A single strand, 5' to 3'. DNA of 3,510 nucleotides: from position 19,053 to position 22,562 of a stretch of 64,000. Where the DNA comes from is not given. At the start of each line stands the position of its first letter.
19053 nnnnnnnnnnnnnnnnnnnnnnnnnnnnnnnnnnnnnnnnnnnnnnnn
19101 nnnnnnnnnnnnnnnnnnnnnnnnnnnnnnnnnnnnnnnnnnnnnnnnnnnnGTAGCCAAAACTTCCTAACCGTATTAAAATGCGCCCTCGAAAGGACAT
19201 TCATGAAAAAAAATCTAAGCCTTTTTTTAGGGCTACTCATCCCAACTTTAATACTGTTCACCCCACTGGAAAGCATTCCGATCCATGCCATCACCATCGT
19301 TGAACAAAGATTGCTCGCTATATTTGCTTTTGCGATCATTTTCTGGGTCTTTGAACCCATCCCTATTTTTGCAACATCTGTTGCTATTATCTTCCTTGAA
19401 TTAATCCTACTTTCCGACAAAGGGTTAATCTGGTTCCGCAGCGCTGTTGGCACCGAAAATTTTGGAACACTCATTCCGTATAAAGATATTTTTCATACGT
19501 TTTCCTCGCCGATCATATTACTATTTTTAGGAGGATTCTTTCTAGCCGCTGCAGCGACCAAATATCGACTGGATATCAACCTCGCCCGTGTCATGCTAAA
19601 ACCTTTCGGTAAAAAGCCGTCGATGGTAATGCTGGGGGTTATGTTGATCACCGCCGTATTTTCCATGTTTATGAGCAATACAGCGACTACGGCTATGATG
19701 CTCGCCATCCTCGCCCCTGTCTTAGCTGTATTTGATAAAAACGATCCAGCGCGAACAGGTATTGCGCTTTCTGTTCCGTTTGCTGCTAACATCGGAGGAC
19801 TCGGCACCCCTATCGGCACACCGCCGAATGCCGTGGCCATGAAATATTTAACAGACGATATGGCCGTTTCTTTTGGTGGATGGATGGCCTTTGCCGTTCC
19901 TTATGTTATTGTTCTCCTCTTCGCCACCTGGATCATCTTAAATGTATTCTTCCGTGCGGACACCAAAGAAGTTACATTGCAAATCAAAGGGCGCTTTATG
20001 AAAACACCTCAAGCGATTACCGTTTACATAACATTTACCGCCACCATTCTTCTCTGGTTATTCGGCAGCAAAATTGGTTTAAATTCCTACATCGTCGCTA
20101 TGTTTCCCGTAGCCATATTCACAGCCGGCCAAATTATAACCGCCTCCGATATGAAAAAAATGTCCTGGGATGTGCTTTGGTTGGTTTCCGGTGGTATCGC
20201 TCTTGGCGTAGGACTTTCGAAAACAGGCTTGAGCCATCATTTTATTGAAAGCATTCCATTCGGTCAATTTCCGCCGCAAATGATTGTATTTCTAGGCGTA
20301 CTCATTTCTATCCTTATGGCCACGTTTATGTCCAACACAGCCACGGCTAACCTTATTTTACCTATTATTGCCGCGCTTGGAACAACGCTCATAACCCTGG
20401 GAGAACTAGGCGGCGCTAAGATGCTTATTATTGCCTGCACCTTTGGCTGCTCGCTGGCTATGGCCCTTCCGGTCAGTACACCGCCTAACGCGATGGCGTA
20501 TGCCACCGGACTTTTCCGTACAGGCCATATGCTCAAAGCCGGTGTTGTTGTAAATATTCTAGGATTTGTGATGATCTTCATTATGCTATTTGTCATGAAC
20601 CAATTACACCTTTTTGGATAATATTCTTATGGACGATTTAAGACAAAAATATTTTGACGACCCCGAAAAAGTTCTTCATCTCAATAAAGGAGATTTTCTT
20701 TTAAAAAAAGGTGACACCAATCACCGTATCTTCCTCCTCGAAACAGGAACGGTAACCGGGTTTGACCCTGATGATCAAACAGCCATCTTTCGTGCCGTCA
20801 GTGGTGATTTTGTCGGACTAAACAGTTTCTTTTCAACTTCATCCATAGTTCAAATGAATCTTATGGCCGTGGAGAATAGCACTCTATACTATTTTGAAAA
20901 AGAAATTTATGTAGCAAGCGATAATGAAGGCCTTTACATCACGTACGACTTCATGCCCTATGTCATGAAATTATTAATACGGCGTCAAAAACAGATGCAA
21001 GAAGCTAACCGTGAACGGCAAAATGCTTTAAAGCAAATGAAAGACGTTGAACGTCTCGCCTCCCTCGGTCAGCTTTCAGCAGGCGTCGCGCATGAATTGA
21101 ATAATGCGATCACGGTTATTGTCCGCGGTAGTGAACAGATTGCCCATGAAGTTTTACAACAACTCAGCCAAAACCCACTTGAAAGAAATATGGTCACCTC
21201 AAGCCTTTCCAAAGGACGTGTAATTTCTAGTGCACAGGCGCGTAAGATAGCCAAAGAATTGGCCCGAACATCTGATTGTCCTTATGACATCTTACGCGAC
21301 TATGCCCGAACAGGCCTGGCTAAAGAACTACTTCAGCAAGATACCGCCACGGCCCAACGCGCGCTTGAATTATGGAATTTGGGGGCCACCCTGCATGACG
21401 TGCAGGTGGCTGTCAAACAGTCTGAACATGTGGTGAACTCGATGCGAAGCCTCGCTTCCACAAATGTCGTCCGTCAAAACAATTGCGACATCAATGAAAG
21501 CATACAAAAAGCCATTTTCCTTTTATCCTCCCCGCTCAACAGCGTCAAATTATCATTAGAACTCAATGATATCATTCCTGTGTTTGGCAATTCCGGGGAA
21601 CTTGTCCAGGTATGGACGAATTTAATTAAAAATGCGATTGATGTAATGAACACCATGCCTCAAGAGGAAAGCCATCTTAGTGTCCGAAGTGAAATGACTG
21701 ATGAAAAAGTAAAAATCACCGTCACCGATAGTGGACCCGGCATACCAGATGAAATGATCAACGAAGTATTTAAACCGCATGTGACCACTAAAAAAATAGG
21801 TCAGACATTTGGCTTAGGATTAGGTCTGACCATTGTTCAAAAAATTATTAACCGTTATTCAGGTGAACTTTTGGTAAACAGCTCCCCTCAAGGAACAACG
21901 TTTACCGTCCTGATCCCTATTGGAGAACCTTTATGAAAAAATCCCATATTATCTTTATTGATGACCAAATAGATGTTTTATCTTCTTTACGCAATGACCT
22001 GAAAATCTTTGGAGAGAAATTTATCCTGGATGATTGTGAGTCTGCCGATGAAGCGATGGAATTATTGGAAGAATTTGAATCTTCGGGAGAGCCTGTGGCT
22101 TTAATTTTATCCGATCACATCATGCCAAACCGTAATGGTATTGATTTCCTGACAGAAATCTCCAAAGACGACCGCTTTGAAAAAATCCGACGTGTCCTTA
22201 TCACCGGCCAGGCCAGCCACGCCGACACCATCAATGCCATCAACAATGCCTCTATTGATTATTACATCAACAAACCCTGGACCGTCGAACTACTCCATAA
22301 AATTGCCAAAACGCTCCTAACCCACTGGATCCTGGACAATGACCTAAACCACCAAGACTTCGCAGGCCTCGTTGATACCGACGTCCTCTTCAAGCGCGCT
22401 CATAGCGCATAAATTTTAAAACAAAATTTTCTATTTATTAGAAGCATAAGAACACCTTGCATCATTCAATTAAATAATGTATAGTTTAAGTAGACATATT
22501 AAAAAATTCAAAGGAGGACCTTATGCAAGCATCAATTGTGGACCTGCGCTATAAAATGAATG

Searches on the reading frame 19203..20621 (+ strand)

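Call 50: search_protein_families(library=pfam, proteins=[window:19203-20621:+], max_evalue=0.001)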
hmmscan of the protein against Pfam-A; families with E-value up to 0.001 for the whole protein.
window:19203-20621:+ (472 aa): 2 families
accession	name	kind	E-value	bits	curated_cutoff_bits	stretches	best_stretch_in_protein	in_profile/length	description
PF00939.25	Na_sulph_symp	-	2.5e-44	152.5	27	1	2-461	2-461/472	Sodium:sulfate symporter transmembrane region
PF03600.22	CitMHS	-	7.5e-39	134.2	31.9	1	45-394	1-319/336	Citrate transporter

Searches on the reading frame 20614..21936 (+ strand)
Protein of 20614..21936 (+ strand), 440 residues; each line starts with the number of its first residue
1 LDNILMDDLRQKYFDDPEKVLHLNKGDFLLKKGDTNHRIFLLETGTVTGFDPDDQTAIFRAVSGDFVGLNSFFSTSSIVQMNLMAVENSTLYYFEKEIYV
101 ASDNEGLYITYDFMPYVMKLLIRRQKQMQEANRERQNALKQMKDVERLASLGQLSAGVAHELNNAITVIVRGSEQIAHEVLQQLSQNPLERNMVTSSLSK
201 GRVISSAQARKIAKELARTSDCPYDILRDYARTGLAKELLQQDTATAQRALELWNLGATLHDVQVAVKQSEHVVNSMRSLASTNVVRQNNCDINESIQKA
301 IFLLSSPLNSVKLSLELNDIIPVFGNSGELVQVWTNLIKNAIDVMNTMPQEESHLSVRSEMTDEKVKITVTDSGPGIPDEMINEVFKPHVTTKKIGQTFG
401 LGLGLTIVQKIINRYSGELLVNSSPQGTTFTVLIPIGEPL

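Call 50: search_protein_families(library=pfam, proteins=[window:20614-21936:+], max_evalue=0.001)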
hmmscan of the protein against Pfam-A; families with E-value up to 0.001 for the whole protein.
window:20614-21936:+ (440 aa): 4 families
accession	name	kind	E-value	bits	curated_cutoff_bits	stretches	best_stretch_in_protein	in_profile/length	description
PF02518.31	HATPase_c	-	3.9e-23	82.4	26.4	1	327-436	3-109/111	Histidine kinase-, DNA gyrase B-, and HSP90-like ATPase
PF00027.35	cNMP_binding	-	3.4e-08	33.8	27.5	1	22-97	3-80/89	Cyclic nucleotide-binding domain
PF14501.12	HATPase_c_5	-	2.1e-06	28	22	1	329-435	5-102/102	GHKL domain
PF13581.12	HATPase_c_2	-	6.7e-05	23.3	27.4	1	340-431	42-124/127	Histidine kinase-like ATPase domain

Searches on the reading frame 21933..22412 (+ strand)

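Call 50: search_protein_families(library=pfam, proteins=[window:21933-22412:+], max_evalue=0.001)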
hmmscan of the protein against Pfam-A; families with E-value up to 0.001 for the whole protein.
window:21933-22412:+ (159 aa): 1 family
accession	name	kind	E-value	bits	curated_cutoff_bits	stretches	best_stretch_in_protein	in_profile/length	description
PF00072.30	Response_reg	-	2.9e-15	56.9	30.2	1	6-124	1-109/111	Response regulator receiver domain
